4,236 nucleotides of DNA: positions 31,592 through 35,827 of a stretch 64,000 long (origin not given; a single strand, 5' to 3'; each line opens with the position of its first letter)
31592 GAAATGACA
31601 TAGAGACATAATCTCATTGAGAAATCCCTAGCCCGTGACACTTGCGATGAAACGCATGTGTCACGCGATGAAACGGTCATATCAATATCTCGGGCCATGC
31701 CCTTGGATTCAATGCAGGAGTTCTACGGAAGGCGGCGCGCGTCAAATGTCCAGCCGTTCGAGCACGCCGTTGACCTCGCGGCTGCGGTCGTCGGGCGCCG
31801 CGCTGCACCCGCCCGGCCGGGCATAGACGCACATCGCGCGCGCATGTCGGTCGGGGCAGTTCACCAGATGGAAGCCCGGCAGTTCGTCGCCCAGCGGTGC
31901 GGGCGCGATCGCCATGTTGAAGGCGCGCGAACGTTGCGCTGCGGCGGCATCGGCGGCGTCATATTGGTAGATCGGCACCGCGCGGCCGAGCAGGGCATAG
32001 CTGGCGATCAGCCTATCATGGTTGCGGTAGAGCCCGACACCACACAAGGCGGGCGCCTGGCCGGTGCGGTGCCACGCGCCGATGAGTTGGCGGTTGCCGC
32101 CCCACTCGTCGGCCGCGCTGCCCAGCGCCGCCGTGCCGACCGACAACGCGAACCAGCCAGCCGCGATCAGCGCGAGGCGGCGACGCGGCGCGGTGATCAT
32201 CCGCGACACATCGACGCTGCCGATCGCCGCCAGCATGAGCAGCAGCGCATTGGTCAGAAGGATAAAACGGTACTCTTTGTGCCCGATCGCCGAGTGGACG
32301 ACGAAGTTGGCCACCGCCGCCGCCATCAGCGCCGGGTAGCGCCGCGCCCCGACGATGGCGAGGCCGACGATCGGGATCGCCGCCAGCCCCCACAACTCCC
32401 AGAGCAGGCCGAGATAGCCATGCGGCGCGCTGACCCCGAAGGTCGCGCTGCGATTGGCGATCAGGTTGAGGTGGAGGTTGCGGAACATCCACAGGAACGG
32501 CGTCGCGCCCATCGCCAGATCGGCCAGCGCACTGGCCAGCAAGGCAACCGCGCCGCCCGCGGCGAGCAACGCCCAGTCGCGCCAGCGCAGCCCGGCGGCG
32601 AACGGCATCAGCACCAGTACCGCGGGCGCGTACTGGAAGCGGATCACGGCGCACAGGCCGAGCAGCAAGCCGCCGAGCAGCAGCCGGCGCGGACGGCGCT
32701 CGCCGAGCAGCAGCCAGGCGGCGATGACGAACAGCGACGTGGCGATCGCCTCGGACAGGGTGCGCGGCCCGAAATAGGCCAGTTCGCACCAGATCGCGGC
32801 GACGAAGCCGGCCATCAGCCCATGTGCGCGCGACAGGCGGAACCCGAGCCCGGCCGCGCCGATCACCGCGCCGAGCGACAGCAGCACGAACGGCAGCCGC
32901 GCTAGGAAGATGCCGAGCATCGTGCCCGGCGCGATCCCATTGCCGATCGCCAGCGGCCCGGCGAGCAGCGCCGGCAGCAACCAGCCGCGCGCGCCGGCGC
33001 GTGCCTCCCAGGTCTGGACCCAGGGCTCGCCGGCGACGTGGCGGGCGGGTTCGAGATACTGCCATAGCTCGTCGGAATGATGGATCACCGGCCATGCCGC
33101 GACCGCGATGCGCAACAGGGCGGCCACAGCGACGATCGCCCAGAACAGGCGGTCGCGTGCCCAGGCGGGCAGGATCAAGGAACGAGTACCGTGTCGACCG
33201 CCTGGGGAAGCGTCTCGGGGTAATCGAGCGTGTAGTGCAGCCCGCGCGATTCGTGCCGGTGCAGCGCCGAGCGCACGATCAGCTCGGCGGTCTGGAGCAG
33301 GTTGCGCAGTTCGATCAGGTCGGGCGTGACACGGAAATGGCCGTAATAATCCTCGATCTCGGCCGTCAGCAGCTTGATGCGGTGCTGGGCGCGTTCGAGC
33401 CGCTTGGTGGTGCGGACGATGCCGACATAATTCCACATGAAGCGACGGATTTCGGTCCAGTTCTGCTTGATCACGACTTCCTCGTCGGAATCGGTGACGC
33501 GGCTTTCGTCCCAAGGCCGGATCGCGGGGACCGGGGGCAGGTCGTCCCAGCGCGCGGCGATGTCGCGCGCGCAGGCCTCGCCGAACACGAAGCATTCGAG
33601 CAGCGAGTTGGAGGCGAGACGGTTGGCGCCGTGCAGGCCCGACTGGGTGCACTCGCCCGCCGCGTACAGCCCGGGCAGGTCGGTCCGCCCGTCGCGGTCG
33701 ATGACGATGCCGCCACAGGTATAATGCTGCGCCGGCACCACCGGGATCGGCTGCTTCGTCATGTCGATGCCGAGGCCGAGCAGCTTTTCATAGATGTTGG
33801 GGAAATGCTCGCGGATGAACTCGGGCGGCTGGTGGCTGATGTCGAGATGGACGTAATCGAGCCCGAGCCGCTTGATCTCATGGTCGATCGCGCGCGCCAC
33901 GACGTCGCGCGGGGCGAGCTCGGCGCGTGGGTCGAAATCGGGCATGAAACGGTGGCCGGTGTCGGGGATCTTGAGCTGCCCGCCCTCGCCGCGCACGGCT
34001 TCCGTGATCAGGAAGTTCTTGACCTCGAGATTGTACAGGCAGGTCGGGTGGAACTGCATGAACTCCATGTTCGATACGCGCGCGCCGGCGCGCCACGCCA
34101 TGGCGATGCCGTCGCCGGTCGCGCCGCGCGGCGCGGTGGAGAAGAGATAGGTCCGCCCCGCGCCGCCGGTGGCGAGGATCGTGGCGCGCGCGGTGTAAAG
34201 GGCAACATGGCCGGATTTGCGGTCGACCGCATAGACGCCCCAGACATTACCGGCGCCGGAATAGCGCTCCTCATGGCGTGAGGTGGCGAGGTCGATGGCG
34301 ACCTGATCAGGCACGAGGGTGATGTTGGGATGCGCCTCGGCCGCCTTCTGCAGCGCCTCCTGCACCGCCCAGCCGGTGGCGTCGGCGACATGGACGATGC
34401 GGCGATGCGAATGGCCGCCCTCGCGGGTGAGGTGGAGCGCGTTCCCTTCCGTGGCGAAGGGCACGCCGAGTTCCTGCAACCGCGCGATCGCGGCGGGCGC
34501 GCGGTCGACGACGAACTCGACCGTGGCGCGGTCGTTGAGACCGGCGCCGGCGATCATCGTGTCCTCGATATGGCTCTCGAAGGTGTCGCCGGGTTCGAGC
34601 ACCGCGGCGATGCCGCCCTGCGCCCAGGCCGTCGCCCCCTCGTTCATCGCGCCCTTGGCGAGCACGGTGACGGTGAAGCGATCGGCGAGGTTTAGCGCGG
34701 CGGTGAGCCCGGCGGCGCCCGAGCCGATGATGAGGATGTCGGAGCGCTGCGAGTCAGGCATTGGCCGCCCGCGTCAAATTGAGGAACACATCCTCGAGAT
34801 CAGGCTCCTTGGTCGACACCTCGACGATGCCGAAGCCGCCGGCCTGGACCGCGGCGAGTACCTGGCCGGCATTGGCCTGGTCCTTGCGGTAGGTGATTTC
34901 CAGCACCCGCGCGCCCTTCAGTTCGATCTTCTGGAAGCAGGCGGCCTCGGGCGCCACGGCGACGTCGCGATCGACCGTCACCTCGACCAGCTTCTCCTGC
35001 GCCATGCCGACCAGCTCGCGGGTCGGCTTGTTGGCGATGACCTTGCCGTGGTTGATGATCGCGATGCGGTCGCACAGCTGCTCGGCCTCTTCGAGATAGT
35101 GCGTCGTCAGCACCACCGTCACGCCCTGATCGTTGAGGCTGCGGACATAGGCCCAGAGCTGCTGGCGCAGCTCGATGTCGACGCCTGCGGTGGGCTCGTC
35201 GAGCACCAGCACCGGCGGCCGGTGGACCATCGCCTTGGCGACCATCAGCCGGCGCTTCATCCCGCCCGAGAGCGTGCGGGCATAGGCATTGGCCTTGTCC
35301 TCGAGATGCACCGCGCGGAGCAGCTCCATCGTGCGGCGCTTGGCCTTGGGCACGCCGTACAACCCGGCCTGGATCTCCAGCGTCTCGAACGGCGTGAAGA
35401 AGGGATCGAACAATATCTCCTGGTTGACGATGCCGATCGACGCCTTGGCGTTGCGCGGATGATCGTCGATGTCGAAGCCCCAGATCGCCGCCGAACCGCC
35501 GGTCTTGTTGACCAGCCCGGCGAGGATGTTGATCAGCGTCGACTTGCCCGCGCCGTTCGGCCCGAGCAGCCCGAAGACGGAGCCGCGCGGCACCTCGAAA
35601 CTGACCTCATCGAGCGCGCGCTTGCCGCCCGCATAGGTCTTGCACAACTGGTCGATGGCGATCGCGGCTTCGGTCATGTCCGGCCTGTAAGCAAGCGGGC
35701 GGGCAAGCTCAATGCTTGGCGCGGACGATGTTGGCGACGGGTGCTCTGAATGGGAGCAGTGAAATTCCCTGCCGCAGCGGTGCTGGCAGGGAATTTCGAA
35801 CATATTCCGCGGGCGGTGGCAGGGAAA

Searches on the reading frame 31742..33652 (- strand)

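Call 14: search_protein_families(library=pfam, proteins=[window:31742-33652:-], max_evalue=0.001)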
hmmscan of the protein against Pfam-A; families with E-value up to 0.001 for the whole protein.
window:31742-33652:- (636 aa): 1 family
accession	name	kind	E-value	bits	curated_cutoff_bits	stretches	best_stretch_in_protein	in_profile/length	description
PF03901.23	Glyco_transf_22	-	4.4e-24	85.9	23.8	1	174-489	3-341/414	Alg9-like mannosyltransferase family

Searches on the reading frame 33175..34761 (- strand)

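Call 14: search_protein_families(library=pfam, proteins=[window:33175-34761:-], max_evalue=0.001)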
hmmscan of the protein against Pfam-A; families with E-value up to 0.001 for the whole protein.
window:33175-34761:- (528 aa): 6 families
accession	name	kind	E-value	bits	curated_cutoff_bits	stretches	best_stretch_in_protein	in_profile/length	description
PF00890.30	FAD_binding_2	-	1e-99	335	20.4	1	8-387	1-414/414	FAD binding domain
PF02910.25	Succ_DH_flav_C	-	5.2e-15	56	20.8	1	437-516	3-88/130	Fumarate reductase flavoprotein C-term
PF07992.20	Pyr_redox_2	-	1.2e-09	38.4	26.1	0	8-138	2-58/291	Pyridine nucleotide-disulphide oxidoreductase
PF03486.20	HI0933_like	-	7.4e-07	29.3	50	0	189-371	153-219/244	HI0933-like protein Rossmann domain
PF01266.30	DAO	-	2.9e-06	27.5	27.9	1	8-113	1-94/353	FAD dependent oxidoreductase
PF01946.23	Thi4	-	0.00022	21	26.2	0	5-49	16-61/235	Thi4 family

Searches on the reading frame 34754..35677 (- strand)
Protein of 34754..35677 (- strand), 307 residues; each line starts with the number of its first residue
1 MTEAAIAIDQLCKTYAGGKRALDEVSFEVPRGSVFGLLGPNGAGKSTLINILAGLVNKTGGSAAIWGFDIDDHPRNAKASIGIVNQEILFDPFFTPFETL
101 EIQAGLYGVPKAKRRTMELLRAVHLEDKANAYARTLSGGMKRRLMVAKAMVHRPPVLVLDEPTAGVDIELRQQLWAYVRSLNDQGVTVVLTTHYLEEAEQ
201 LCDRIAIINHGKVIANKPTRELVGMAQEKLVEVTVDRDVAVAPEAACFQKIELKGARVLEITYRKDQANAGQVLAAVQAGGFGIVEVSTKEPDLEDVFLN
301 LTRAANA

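Call 14: search_protein_families(library=pfam, proteins=[window:34754-35677:-], max_evalue=0.001)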
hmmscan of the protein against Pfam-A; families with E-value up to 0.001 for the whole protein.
window:34754-35677:- (307 aa): 4 families
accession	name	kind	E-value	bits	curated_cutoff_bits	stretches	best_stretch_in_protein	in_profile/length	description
PF00005.33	ABC_tran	-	3e-31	109.3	25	1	22-164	1-137/137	ABC transporter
PF13304.12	AAA_21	-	5.2e-11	43.6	27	1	118-193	202-298/304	AAA domain, putative AbiEii toxin, Type IV TA system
PF02463.25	SMC_N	-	1.2e-05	25.3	40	0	131-202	132-209/220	RecF/RecN/SMC N terminal domain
PF13732.12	DrrA1-3_C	-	9.2e-05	23.5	27.4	1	230-301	14-80/81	ATP-binding protein DrrA1-3-like, C-terminal domain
